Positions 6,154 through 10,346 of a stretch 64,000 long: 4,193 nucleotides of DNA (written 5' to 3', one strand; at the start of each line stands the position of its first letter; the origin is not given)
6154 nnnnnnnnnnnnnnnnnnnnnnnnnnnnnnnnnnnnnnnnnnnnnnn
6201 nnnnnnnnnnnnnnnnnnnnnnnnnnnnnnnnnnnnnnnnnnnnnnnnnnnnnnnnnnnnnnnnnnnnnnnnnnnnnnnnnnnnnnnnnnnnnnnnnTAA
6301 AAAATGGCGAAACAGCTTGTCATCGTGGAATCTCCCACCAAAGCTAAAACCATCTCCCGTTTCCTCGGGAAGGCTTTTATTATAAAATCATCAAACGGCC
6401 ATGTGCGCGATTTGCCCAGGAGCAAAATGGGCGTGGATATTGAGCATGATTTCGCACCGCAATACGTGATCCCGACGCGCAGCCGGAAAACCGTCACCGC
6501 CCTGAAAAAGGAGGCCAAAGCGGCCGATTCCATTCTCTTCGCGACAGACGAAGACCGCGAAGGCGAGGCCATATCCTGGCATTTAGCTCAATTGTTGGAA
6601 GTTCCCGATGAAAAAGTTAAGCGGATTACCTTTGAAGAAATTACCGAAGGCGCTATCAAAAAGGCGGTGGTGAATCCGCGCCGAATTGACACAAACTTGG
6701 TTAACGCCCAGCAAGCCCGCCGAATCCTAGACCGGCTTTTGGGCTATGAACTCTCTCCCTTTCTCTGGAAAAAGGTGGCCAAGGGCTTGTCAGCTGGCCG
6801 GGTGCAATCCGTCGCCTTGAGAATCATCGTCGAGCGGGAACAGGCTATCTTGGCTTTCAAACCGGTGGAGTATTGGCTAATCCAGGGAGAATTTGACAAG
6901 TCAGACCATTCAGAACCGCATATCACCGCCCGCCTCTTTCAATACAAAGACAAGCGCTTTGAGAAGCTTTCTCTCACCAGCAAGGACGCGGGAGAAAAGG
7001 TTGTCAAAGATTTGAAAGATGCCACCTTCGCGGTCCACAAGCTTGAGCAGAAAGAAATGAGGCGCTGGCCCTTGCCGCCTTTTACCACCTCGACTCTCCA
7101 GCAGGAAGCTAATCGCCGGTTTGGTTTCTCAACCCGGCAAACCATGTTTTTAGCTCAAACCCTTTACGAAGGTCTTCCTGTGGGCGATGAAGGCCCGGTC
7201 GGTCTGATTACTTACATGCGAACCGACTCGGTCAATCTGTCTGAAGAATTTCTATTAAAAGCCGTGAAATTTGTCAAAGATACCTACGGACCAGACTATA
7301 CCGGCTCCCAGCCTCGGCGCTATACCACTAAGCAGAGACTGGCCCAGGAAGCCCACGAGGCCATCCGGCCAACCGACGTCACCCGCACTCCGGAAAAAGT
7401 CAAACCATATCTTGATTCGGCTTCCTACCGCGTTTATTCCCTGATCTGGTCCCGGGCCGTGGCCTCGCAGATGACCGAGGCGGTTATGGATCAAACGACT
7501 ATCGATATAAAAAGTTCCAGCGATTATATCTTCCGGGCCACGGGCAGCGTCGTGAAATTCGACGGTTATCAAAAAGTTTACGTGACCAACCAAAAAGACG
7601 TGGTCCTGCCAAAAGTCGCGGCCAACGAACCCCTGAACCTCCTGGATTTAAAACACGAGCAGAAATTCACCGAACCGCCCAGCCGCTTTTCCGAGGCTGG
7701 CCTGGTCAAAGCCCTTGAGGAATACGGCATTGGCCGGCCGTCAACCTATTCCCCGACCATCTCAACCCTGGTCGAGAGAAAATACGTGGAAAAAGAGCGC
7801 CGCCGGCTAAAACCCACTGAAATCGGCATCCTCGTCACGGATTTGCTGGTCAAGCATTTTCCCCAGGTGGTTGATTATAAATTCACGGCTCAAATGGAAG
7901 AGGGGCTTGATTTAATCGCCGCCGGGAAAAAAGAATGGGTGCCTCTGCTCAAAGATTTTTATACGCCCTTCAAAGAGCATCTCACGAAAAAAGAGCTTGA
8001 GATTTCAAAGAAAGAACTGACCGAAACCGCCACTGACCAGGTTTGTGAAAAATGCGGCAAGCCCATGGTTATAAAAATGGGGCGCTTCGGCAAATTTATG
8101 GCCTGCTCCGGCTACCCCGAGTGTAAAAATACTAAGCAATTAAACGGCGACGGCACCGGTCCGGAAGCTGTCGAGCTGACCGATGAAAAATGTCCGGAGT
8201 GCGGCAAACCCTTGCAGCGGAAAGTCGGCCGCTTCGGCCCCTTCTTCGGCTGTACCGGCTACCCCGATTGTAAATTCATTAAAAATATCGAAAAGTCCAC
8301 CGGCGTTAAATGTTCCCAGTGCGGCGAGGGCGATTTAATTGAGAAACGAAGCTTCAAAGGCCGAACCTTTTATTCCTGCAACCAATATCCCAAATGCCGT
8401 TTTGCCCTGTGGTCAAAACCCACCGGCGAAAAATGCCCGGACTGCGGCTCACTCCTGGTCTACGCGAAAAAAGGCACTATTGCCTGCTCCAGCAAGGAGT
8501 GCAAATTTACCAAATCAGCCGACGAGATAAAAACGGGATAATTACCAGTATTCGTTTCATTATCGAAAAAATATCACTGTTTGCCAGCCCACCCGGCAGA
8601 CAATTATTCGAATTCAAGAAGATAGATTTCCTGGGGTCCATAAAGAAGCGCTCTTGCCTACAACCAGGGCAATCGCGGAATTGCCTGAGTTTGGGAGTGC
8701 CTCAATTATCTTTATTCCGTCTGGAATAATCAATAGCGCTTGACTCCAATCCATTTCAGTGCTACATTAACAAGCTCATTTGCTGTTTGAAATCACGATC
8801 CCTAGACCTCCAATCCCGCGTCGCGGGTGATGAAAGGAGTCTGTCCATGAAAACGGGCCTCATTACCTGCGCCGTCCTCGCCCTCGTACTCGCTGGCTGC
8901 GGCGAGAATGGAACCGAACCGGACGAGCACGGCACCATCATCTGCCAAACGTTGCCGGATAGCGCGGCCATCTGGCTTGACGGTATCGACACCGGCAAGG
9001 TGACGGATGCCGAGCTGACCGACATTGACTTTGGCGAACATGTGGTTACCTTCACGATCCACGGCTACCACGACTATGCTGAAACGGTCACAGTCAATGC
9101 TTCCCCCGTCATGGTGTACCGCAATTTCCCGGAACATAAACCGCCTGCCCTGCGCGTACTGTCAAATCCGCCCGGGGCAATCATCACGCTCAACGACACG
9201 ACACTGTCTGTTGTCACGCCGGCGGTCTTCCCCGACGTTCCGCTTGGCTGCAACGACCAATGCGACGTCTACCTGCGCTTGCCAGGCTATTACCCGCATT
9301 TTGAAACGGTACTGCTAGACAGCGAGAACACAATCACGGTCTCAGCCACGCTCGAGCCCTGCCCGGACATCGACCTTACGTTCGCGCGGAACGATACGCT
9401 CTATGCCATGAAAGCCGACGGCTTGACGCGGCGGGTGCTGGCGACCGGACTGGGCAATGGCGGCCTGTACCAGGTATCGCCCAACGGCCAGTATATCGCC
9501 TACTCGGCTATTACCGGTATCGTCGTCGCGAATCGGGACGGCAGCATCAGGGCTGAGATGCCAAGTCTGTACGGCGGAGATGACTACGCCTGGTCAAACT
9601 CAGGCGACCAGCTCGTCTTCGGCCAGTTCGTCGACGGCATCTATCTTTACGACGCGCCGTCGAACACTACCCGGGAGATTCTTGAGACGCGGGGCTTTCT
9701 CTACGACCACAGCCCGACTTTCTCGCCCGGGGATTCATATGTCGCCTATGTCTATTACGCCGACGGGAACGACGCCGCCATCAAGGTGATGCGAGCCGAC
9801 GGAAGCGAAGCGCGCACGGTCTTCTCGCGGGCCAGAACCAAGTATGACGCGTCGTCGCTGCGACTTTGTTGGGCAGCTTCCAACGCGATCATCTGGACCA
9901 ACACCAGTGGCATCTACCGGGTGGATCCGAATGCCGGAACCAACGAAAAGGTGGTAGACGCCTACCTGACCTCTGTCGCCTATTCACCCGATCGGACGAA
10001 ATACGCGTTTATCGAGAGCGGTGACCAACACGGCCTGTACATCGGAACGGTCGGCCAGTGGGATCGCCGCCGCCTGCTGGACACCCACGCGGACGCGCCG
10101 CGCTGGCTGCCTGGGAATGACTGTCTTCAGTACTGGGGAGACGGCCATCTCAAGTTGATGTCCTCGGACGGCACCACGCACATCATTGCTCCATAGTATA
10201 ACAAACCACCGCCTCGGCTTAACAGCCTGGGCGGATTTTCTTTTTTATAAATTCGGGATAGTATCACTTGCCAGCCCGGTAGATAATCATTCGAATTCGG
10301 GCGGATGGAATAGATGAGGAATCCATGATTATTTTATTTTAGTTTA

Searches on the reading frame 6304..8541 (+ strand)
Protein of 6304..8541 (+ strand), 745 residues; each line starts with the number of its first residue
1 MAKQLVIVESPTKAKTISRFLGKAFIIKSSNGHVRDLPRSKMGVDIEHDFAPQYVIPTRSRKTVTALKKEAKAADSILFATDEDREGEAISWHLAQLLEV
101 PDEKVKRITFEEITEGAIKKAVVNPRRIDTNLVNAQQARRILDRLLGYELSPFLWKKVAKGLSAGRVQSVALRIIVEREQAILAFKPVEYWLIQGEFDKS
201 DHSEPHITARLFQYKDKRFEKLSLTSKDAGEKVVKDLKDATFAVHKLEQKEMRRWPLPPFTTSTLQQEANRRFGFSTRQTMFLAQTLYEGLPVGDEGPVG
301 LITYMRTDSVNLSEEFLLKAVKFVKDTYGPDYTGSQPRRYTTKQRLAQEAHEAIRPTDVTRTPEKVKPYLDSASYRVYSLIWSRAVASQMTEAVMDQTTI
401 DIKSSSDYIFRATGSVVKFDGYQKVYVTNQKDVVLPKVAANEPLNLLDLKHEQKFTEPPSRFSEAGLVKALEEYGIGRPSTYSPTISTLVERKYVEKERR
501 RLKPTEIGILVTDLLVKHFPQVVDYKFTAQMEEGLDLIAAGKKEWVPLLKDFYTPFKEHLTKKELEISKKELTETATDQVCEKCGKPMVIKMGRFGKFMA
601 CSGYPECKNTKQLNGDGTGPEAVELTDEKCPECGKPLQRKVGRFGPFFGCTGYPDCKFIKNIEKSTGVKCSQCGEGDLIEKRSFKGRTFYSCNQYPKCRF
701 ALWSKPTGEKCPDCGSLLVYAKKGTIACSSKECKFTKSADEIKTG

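Call 13: search_protein_families(library=pfam, proteins=[window:6304-8541:+], max_evalue=0.001)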
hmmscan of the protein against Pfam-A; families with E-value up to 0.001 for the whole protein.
window:6304-8541:+ (745 aa): 4 families
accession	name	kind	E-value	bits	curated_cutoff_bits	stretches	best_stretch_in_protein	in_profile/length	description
PF01131.25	Topoisom_bac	-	2.5e-124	415.9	35.1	1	128-549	2-410/411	DNA topoisomerase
PF01396.24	Zn_ribbon_Top1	-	7e-45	151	32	3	579-614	2-37/39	Topoisomerase DNA binding C4 zinc finger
PF01751.28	Toprim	-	3.3e-19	69.3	23.1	1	4-113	1-96/96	Toprim domain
PF06677.18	Auto_anti-p27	-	7.2e-05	23.2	24.1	0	707-728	14-36/40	Sjogren's syndrome/scleroderma autoantigen 1 (Autoantigen p27)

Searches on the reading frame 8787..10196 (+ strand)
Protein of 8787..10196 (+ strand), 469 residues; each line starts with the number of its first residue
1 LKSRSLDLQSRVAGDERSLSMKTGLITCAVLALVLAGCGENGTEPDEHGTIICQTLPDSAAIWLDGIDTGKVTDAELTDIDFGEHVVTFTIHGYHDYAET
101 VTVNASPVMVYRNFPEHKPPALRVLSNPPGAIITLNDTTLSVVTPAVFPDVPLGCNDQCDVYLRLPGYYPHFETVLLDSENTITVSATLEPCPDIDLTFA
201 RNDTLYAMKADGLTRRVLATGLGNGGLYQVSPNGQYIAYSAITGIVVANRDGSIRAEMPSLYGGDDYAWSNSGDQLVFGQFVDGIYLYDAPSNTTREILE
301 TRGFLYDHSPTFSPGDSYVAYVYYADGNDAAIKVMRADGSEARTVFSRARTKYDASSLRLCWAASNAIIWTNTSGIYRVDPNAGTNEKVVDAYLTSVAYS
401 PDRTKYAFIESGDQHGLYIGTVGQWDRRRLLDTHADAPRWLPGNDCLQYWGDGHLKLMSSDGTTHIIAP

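Call 13: search_protein_families(library=pfam, proteins=[window:8787-10196:+], max_evalue=0.001)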
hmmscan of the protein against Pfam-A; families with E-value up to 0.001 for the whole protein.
window:8787-10196:+ (469 aa): 2 families
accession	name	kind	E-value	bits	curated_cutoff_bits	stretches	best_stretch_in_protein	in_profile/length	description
PF08308.17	PEGA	-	3.1e-15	56.3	20.8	2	122-191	4-69/71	PEGA domain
PF07676.18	PD40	-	0.00039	20.7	20.9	0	300-328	6-33/38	WD40-like Beta Propeller Repeat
